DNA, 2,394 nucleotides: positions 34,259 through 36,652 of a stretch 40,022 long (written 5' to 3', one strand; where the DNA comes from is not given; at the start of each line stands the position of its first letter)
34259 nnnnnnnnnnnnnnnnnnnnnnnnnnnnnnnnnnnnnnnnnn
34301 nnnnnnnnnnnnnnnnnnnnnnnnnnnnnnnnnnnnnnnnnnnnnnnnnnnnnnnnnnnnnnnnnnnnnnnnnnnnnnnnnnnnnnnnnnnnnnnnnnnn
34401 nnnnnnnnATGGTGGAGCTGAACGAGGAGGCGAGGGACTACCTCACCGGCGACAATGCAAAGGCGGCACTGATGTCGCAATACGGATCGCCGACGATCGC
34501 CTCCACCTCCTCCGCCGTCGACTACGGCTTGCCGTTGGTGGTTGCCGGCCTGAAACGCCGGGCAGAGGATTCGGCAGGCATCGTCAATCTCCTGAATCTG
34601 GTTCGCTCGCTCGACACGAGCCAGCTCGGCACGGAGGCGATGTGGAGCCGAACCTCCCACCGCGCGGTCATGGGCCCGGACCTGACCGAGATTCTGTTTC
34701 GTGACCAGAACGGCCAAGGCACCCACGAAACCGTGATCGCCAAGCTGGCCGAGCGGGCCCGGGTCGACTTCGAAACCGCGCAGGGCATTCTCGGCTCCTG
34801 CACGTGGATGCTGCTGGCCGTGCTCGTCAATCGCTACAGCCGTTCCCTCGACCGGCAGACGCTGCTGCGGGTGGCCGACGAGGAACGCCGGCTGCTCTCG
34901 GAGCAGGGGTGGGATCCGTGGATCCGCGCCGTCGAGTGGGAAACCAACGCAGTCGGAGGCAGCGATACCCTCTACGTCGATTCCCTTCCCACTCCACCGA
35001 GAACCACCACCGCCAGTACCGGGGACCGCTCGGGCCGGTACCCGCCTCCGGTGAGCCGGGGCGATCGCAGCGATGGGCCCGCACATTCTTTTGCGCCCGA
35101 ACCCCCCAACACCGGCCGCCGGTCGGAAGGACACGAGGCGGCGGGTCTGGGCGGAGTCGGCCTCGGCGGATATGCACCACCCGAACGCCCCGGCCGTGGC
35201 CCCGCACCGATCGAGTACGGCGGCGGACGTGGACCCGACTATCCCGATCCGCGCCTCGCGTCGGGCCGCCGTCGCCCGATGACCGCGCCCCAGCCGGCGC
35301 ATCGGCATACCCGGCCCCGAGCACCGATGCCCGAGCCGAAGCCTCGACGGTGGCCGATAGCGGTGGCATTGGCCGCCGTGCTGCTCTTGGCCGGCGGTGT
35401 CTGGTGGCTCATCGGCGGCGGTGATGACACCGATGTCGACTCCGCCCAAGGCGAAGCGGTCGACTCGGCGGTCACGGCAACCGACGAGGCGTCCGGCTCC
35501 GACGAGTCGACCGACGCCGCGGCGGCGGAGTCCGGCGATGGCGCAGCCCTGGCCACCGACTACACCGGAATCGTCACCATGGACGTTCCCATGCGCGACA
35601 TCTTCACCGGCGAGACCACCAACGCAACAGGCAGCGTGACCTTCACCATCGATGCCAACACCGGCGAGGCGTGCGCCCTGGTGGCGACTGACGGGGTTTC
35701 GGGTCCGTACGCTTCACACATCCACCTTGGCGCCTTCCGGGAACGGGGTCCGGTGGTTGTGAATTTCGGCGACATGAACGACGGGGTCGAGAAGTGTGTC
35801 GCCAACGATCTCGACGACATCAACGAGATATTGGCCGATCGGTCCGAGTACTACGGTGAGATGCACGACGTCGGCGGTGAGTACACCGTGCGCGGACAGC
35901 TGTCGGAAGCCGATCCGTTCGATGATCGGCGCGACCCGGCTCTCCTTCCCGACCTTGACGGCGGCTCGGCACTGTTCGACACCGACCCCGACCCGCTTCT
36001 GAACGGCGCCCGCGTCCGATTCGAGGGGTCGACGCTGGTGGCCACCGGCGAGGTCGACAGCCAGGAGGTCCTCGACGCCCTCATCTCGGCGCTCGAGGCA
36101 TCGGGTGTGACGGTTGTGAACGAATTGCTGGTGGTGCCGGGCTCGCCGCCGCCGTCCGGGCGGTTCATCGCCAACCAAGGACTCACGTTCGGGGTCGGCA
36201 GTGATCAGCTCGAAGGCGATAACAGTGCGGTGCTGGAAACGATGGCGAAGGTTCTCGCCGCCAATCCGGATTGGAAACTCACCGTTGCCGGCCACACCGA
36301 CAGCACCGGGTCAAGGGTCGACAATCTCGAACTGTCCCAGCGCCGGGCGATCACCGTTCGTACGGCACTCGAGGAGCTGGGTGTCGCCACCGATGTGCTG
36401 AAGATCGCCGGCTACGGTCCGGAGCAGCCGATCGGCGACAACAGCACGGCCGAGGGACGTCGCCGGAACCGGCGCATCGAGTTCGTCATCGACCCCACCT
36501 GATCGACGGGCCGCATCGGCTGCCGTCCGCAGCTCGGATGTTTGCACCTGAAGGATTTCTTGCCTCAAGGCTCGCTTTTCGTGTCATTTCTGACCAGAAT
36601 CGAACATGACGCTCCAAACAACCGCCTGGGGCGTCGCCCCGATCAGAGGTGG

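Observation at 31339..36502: Composite candidate system: compositionally distinct islet with structured spacer, ECF sigma + kinase, repeat-rich spacer and a CHRD-BON-OmpA envelope protein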

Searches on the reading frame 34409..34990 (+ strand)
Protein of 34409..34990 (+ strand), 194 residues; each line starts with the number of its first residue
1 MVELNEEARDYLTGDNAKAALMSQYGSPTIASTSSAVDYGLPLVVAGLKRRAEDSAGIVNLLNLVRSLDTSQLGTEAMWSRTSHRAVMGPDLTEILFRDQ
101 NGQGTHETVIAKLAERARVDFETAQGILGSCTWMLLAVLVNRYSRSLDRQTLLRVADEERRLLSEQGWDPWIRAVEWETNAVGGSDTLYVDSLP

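Call 85: find_homologous_proteins(query=window:34409-34990:+, max_evalue=0.001)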
Query window:34409-34990:+ (194 aa): 1 proteins with E <= 0.001 among 462 candidates.
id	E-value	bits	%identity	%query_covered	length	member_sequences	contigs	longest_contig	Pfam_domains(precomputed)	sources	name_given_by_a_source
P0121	6.6e-86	305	74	97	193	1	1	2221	-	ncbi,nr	ncbi:MAG: hypothetical protein OER95_19150, partial [Acidimicrobiia bacterium]|nr:hypothetical prote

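Call 93: search_protein_representatives(protein=window:34409-34990:+)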
Query: 194 residues. Proteins with E-value up to 0.001 (for the whole library): 25; up to 1e-10: 8; up to 1e-30: 2. The best 25 are listed.
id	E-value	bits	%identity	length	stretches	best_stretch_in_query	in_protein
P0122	8.6e-120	413.5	99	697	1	1-194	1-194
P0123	1.8e-38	148.5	43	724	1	1-188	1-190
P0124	6.2e-23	97.9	37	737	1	2-175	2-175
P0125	2.0e-22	96.2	88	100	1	1-60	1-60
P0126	5.4e-22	94.8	37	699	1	6-174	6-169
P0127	2.0e-14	70.2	30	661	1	1-183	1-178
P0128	3.8e-11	59.4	31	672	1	2-185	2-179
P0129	4.4e-11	59.3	29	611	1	1-177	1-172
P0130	1.1e-09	54.7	27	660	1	2-175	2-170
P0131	4.7e-09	52.6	28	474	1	12-175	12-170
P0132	9.8e-09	51.6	34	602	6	86-129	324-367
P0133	3.6e-08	49.7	30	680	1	15-181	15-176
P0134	3.8e-08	49.7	28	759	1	2-174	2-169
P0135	1.6e-07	47.7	27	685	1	2-178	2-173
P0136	1.6e-07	47.6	27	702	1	23-178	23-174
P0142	5.8e-05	39.3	23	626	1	5-175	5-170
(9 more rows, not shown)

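Call 96: find_encoding_contigs(protein=P0134, flank=7000, max_places=2)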
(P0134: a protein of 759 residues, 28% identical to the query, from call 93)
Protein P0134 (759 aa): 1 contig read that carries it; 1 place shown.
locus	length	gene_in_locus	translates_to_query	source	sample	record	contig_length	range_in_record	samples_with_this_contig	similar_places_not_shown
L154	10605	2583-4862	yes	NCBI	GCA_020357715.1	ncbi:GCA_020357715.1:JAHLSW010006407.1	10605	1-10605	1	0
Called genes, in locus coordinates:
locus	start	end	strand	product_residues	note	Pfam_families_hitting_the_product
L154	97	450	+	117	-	-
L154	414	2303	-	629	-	-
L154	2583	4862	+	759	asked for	PF06078:DUF937, PF07452:CHRD, PF00691:OmpA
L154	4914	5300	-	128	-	PF01152:Bac_globin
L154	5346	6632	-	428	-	PF00067:p450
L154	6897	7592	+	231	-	-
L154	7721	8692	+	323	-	-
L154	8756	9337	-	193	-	PF03029:ATP_bind_1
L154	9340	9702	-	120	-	PF05331:DUF742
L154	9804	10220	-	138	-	PF03259:Robl_LC7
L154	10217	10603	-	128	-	?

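Call 97: find_encoding_contigs(protein=P0124, flank=7000, max_places=1)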
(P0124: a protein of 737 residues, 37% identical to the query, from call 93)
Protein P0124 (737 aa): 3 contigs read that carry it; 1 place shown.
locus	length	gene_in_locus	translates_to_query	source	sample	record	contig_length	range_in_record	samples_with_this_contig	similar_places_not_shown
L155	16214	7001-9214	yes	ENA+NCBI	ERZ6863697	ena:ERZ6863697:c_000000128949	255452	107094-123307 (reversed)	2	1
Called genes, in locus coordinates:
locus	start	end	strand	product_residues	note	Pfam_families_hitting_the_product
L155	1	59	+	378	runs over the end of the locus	-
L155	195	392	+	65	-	-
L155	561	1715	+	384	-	PF01757:Acyl_transf_3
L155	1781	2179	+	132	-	PF09996:DUF2237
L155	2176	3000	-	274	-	PF01061:ABC2_membrane, PF12698:ABC2_membrane_3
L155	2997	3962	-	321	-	PF00005:ABC_tran, PF13191:AAA_16 (faint), PF13304:AAA_21 (faint)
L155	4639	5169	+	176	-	PF04542:Sigma70_r2, PF08281:Sigma70_r4_2, PF04545:Sigma70_r4 (weak)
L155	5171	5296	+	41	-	-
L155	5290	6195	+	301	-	PF00069:Pkinase, PF03109:ABC1 (faint), PF07714:PK_Tyr_Ser-Thr, PF17667:Pkinase_fungal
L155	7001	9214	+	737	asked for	PF07452:CHRD, PF00691:OmpA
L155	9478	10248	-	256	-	PF22234:Rv2466c-like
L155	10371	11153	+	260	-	PF01909:NTP_transf_2 (faint), PF13427:AadA_C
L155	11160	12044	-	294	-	PF07848:PaaX, PF20803:PaaX_M (faint), PF08223:PaaX_C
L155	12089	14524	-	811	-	PF03176:MMPL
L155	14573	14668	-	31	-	-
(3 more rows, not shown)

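Call 98: find_encoding_contigs(protein=P0127, flank=7000, max_places=1)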
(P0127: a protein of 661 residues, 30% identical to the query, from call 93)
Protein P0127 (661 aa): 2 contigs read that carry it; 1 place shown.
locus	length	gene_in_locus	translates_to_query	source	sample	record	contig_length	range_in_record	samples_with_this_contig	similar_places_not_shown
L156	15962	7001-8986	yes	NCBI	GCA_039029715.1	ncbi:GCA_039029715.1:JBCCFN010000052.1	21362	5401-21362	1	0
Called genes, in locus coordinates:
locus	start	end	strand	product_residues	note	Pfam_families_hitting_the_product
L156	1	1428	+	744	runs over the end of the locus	PF17678:Glyco_hydro_92N, PF07971:Glyco_hydro_92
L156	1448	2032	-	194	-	-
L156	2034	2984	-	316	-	PF12146:Hydrolase_4, PF00561:Abhydrolase_1, PF00975:Thioesterase (weak), PF12697:Abhydrolase_6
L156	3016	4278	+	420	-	PF05977:MFS_3, PF07690:MFS_1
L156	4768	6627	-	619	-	-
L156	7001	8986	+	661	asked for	PF06078:DUF937 (weak), PF00691:OmpA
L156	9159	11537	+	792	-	-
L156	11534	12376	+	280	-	-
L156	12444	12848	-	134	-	PF01152:Bac_globin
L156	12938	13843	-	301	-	-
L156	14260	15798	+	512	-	PF14257:DUF4349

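Call 99: find_encoding_contigs(protein=P0142, flank=7000, max_places=1)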
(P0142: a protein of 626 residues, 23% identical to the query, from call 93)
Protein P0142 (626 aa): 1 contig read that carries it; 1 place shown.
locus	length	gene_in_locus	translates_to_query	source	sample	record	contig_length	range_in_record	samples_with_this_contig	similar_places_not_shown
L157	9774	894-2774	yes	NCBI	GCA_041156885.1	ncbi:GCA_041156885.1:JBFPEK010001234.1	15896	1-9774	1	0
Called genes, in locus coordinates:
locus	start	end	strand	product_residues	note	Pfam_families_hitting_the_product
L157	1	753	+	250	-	?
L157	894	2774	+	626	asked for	PF06078:DUF937, PF07452:CHRD, PF00691:OmpA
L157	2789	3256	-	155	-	PF13671:AAA_33, PF13238:AAA_18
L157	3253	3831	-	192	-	PF11716:MDMPI_N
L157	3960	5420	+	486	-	-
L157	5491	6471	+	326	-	PF00891:Methyltransf_2 (faint), PF13489:Methyltransf_23 (faint)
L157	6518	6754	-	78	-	PF11534:HTHP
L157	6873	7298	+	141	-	PF22381:Staph_reg_Sar_Rot, PF01047:MarR, PF12802:MarR_2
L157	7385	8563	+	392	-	-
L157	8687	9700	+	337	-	PF00005:ABC_tran, PF13304:AAA_21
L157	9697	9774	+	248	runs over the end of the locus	-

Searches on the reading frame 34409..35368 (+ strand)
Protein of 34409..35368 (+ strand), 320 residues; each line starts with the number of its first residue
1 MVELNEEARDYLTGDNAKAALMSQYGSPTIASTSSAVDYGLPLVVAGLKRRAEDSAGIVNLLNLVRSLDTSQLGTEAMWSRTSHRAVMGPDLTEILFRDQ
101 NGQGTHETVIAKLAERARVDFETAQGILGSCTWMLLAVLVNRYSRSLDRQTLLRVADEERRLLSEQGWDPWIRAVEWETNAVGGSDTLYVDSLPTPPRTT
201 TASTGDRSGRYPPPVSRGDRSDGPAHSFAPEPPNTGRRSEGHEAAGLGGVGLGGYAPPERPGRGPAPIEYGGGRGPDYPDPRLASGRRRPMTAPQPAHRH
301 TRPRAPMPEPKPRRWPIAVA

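Call 41: search_protein_families(library=pfam, proteins=[window:34409-35368:+], max_evalue=10)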
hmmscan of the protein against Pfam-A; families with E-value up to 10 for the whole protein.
window:34409-35368:+ (320 aa): 1 family
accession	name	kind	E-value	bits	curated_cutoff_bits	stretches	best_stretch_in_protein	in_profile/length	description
PF06078.17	DUF937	-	0.0012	19.8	25.4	1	23-97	17-95/135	Bacterial protein of unknown function (DUF937)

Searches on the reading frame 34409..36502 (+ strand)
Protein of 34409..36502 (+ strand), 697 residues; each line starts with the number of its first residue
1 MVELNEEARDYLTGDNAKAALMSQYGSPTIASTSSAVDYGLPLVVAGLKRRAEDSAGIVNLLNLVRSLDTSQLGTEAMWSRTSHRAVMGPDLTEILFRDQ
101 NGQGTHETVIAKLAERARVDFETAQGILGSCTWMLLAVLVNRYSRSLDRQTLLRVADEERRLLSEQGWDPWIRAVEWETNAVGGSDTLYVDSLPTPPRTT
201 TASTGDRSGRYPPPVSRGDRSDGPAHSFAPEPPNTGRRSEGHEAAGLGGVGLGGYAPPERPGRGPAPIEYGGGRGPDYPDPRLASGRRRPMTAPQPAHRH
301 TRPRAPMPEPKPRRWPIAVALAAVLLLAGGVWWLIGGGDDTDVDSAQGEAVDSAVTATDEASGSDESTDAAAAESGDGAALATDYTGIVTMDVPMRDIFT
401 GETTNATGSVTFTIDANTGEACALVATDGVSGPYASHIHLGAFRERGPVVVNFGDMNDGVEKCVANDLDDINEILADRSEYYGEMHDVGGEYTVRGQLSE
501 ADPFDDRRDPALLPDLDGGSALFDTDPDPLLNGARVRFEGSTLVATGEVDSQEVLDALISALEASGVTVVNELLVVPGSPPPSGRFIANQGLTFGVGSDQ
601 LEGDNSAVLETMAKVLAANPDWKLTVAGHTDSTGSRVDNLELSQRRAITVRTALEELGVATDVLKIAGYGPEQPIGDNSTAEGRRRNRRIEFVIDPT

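Call 4: search_protein_families(library=pfam, proteins=[window:34409-36502:+], max_evalue=0.01)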
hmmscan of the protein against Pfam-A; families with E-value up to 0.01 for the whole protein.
window:34409-36502:+ (697 aa): 3 families
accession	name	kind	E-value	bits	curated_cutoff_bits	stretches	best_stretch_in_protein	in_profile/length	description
PF00691.25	OmpA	-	1.9e-19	70.3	27.2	1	593-688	1-98/98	OmpA family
PF07452.17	CHRD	-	1.1e-09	39.6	24.1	1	402-466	15-86/117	CHRD domain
PF06078.17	DUF937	-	0.0031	18.4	25.4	1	23-97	17-95/135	Bacterial protein of unknown function (DUF937)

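Call 40: search_protein_families(library=ncbifam, proteins=[window:34409-36502:+], max_evalue=0.01)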
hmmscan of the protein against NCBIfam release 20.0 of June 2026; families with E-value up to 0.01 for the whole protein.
window:34409-36502:+ (697 aa): 38 families (the best 25 are shown)
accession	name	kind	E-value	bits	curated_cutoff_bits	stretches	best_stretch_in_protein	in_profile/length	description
NF053611.1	YiaD_Gzip_OmpA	equivalog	1.5e-30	106.4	175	1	589-694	101-206/206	YiaD family glycine zipper/OmpA-like lipoprotein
NF053585.1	OMP_LP_YfiB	equivalog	2.9e-21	76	128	1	592-695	58-161/163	outer membrane lipoprotein YfiB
NF053613.1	OMP_toxin_LptF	equivalog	5.2e-21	75.5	400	1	594-694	145-245/256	lipotoxin F family OmpA-related lipoprotein LptF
NF053612.1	anchor_PA1041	equivalog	5.7e-21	75.5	250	1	591-695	132-236/236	PA1041 family peptidoglycan-binding anchor lipoprotein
NF007804.1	PRK10510.1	equivalog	8.3e-21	74.3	307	1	592-696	114-218/219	OmpA family lipoprotein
TIGR03350.1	type_VI_ompA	equivalog_domain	4.7e-20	71.9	139.8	1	589-693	30-136/137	type VI secretion system protein TssL, long form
NF006541.1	PRK09038.1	equivalog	7.6e-19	68.3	283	1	589-695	140-249/253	flagellar motor protein MotD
TIGR02802.1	Pal_lipo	equivalog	1.1e-18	67.3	125.35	1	594-693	4-103/104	peptidoglycan-associated lipoprotein Pal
NF033763.1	exchanger_TraB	exception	4.1e-18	64.6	700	1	592-696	394-499/522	outer membrane exchange protein TraB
TIGR03789.1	pdsO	hypoth_equivalog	1.2e-16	61.2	152.2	1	592-690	141-239/243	sortase-associated OmpA-like protein PdsO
NF045787.1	OmpABordt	equivalog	2.5e-15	56.6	200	1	624-692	119-187/194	outer membrane protein OmpA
NF006547.1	PRK09040.1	equivalog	4.4e-15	55.6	194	1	589-692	86-198/213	hypothetical protein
NF005999.0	PRK08126.1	subfamily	1.2e-14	54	571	1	595-693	328-429/432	hypothetical protein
NF006508.0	PRK08944.1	subfamily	1.8e-14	53.7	259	1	590-695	180-288/304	MotB family protein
NF047620.1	FlgprotMotYVib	equivalog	1.1e-13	51.5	400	1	592-691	163-263/271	flagellar protein MotY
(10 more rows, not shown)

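Call 70: search_solved_structures(query=window:34409-36502:+, max_evalue=0.01, show_alignments=1)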
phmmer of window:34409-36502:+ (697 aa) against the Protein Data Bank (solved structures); distinct sequences matched with E-value up to 0.01: 71 (the best 60 are shown).
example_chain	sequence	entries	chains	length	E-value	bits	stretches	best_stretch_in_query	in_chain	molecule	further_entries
2k1s_A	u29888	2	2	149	6.6e-16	61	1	591-696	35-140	Inner membrane lipoprotein yiaD | Probable lipoprotein YiaD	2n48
2l26_A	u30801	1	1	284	1.2e-15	60.1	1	536-695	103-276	Uncharacterized protein Rv0899/MT0922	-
6jfw_A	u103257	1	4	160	1.4e-15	60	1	590-696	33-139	PA0833-PD protein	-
5wtp_A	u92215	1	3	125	3.3e-15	58.7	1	592-692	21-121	OmpA family protein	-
5u1h_A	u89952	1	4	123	6.4e-15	57.8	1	598-694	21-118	Outer membrane porin F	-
2lca_A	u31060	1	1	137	7.4e-15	57.6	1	592-695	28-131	Uncharacterized protein Rv0899/MT0922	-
2kgw_A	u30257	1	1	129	8.9e-15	57.3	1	592-694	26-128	Outer membrane protein A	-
9v99_A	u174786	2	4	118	1.1e-14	56.9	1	607-691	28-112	Outer membrane beta-barrel domain-containing protein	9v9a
2lbt_A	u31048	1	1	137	1.7e-14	56.4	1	594-695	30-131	Uncharacterized protein Rv0899/MT0922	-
5wtl_A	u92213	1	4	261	1.8e-14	56.3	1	592-692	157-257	OmpA family protein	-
9v9b_A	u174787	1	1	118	5.7e-14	54.6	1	607-691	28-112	Outer membrane beta-barrel domain-containing protein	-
7rjj_A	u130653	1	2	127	1.6e-13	53.1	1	609-696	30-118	OmpA family protein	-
5m38_A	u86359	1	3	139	2.6e-13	52.5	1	616-696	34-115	OmpA family protein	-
7bba_A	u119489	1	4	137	3.1e-13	52.2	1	616-694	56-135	Putative type VI secretion protein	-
5eb1_B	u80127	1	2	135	4.5e-13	51.7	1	589-694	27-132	YfiB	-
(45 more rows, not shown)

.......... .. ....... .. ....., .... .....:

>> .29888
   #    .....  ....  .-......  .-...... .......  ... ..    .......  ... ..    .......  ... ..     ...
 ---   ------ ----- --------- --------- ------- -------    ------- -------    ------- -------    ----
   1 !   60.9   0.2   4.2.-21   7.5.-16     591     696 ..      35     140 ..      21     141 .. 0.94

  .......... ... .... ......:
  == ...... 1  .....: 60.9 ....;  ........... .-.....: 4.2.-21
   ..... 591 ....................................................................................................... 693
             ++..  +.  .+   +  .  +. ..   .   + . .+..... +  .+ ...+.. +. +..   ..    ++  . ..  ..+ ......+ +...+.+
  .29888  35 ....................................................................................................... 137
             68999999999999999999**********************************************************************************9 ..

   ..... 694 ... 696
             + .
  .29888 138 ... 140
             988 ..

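Call 95: search_protein_families(library=pfam, alignment_id=A10, max_evalue=0.01)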
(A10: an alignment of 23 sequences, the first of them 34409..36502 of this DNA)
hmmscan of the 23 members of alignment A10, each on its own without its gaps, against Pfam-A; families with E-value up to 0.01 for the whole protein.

A. member 1, window:34409-36502:+ (697 aa): 3 families
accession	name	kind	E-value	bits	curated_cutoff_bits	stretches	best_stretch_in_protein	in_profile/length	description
PF00691.25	OmpA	-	1.9e-19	70.3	27.2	1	593-688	1-98/98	OmpA family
PF07452.17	CHRD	-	1.1e-09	39.6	24.1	1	402-466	15-86/117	CHRD domain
PF06078.17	DUF937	-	0.0031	18.4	25.4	1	23-97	17-95/135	Bacterial protein of unknown function (DUF937)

B. families by the number of members that match (of 23 scanned): 7 families
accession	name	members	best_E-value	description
PF00691.25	OmpA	20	4.6e-25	OmpA family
PF06078.17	DUF937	19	9.1e-27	Bacterial protein of unknown function (DUF937)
PF07452.17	CHRD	17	4e-13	CHRD domain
PF02469.27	Fasciclin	1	4.7e-31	Fasciclin domain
PF21923.1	BON_like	1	7.4e-05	BON-like domain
PF04972.22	BON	1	0.0011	BON domain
PF05359.17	DUF748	1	0.0028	Domain of Unknown Function (DUF748)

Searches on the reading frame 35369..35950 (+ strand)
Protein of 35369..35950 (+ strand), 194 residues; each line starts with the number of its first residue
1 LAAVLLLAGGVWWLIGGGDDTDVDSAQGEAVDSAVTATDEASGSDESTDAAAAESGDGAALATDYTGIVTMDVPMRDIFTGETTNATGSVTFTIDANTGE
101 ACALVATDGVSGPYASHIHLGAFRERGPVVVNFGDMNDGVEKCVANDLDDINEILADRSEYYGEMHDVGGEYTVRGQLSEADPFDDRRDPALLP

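Call 41: search_protein_families(library=pfam, proteins=[window:35369-35950:+], max_evalue=10)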
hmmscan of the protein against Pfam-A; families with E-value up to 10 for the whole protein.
window:35369-35950:+ (194 aa): 1 family
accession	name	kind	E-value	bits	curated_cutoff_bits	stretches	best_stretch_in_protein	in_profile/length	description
PF07452.17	CHRD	-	1.8e-10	42.1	24.1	1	82-162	15-100/117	CHRD domain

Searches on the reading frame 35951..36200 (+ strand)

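Call 41: search_protein_families(library=pfam, proteins=[window:35951-36200:+], max_evalue=10)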
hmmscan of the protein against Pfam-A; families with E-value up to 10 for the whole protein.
window:35951-36200:+ (83 aa): 3 families
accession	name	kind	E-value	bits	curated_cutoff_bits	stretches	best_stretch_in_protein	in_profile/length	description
PF22332.1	TAZ1_RBM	-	0.073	13.3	27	1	7-28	9-30/34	RAP1 binding motif of TAZ1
PF21305.2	type_II_gspD_N0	-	0.12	12.7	27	1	28-57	34-63/71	GspD-like, N0 domain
PF12010.13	DUF3502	-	0.18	12.7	24.4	1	30-56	30-56/69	Domain of unknown function (DUF3502)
